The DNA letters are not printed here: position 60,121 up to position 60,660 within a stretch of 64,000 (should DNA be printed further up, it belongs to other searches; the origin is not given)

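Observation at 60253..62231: Stand-alone copy of the family's N-terminal zinc-ribbon module directly upstream of paralog C, under a consensus promoter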

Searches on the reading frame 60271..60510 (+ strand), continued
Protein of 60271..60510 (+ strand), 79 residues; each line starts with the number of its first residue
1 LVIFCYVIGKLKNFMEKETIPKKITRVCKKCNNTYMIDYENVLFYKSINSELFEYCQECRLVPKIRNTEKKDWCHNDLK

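Call 86: search_protein_families(library=pfam, proteins=[P0124, P0125, P0126, P0127, P0128, P0130, P0132, P0129, P0131], max_evalue=0.01)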
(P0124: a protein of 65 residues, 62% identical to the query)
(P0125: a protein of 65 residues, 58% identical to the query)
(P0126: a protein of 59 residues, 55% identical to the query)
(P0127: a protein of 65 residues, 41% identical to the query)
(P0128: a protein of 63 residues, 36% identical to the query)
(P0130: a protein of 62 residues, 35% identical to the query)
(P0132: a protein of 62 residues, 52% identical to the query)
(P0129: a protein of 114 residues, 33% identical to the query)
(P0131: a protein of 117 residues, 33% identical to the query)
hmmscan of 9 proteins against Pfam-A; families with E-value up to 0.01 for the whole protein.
P0124 (65 aa): 0 families

P0125 (65 aa): 0 families

P0126 (59 aa): 0 families

P0127 (65 aa): 1 family
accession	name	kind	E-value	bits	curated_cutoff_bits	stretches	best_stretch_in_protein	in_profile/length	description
PF13451.12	zf_Tbcl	-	0.0018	18.6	24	1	11-50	4-44/48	Probable treble clef domain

P0128 (63 aa): 4 families
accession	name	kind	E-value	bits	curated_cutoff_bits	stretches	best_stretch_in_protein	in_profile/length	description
PF13451.12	zf_Tbcl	-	0.00056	20.3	24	1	10-47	6-44/48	Probable treble clef domain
PF08792.16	A2L_zn_ribbon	-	0.001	19.1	22.9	1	9-27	4-23/33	A2L zinc ribbon domain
PF11708.13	Slu7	-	0.006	16.9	27.9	1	19-55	85-121/253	Pre-mRNA splicing Prp18-interacting factor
PF08772.16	Zn_ribbon_NOB1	-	0.0065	17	24.9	0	8-21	23-36/72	Nin one binding (NOB1) Zn-ribbon like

P0130 (62 aa): 1 family
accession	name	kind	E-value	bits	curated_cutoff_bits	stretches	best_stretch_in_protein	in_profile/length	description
PF13451.12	zf_Tbcl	-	0.00012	22.4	24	1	9-46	5-43/48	Probable treble clef domain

P0132 (62 aa): 0 families

P0129 (114 aa): 6 families
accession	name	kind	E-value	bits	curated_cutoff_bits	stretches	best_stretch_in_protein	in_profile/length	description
PF13451.12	zf_Tbcl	-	8.3e-17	61.3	24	2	12-55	3-47/48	Probable treble clef domain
PF05207.18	Zn_ribbon_CSL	-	8.2e-05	22.7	29.2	1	6-47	11-46/55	CSL zinc finger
PF01155.25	HypA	-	0.00063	20.2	28.9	0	8-53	65-98/112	Hydrogenase/urease nickel incorporation, metallochaperone, hypA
PF24292.1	DUF7479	-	0.00069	20.1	27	0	64-98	4-38/60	Domain of unknown function (DUF7479)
PF12172.15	zf-ChsH2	-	0.0036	17.5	23.2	0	40-51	10-21/37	ChsH2, rubredoxin-like zinc ribbon domain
PF14522.11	Cytochrome_C7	-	0.0077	16.5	24.8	0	9-68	9-65/67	Cytochrome c7 and related cytochrome c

P0131 (117 aa): 2 families
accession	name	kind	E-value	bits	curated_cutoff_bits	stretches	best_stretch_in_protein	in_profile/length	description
PF13451.12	zf_Tbcl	-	1.7e-19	69.9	24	2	27-64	5-43/48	Probable treble clef domain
PF01155.25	HypA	-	0.00077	19.9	28.9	0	19-64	63-96/112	Hydrogenase/urease nickel incorporation, metallochaperone, hypA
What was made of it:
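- On Pfam PF13451 zf_Tbcl: Family relatives P0127, P0128 and P0130 score 18.6, 20.3 and 22.4 bits (call 86).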

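Call 100: fold_search(model_id=the predicted structure, library=pdb)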
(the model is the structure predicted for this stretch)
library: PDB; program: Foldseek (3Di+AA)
matches with E <= 10: 148; with E <= 0.001: 0
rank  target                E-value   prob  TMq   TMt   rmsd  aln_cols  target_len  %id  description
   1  2d9k_MODEL_1_A        1.4e+00  0.06  0.21  0.19   8.1        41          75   20  Solution structure of the zf-TRAF domain of FLN29 gene product (released 2006-06-10)
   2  4bmj_I                1.8e+00  0.06  0.21  0.21   9.5        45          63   18  Structure of the UBZ1and2 tandem of the ubiquitin-binding adaptor protein TAX1BP1 (released 2013-11-20)
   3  1vzy_A                2.0e+00  0.20  0.31  0.09   3.0        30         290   20  Crystal structure of the Bacillus subtilis HSP33 (released 2004-10-06)
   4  6ydh_MODEL_1_A        2.4e+00  0.16  0.34  0.36   3.6        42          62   17  Solution structure and dynamics of Zn-Finger HVO_2753 protein (released 2020-09-23)
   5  9ylp_A                2.4e+00  0.04  0.20  0.22  12.0        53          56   17  BCL11A ZF2-3 in Complex with a DNA Sequence Observed in the Human Globin Locus Containing Motif TGTCCA (C2221 Crystal  (released 2026-03-04)
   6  8rxx_SN               2.8e+00  0.08  0.28  0.20   9.6        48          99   14  CRYO-EM STRUCTURE OF LEISHMANIA MAJOR 80S RIBOSOME WITH A/P/E-site tRNA AND mRNA : LM32Cs3H1 sKO STRAIN (released 2024-05-15)
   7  7jr9_A                2.8e+00  0.07  0.30  0.09  16.1        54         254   15  Chlamydomonas reinhardtii radial spoke minimal head complex (released 2020-12-16)
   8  5und_A                2.8e+00  0.06  0.20  0.09  11.0        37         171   22  Crystal Structure of CTCF(ZnF 4-10) With 28-mer DNA (released 2017-05-24)
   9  8yvb_A                2.9e+00  0.04  0.24  0.16  13.3        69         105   23  Crystal structure of Caenorhabditis elegans ZIM-1 ZF1-2-CTD domain in complex with Chromosome II/III pairing center (released 2024-12-11)
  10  5v3j_F                3.2e+00  0.04  0.20  0.07  10.7        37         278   27  mouseZFP568-ZnF1-10 in complex with DNA (released 2018-03-07)
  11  5wjq_D                3.2e+00  0.04  0.20  0.05  11.5        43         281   26  mouseZFP568-ZnF2-11 in complex with DNA (released 2018-03-07)
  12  5fgj_C                3.4e+00  0.13  0.37  0.07   3.4        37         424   30  Structure of tetrameric rat phenylalanine hydroxylase, residues 1-453 (released 2016-05-18)
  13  7b7n_H                3.4e+00  0.09  0.29  0.04   4.7        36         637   11  Human herpesvirus-8 gH/gL in complex with EphA2 (released 2020-12-30)
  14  2rsi_MODEL_1_A        3.4e+00  0.06  0.22  0.16  10.6        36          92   14  Solution structures of the DNA-binding domains of immune-related zinc-finger protein ZFAT (released 2013-03-13)
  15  7y3i_A                3.4e+00  0.05  0.21  0.24  11.6        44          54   11  Structure of DNA bound SALL4 (released 2022-10-26)
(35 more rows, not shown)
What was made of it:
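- Closest known: Zinc-finger micro-proteins of Haloferax volcanii. Same: 6ydh appears among the weak fold matches (E 2.4, TM 0.34; call 100).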
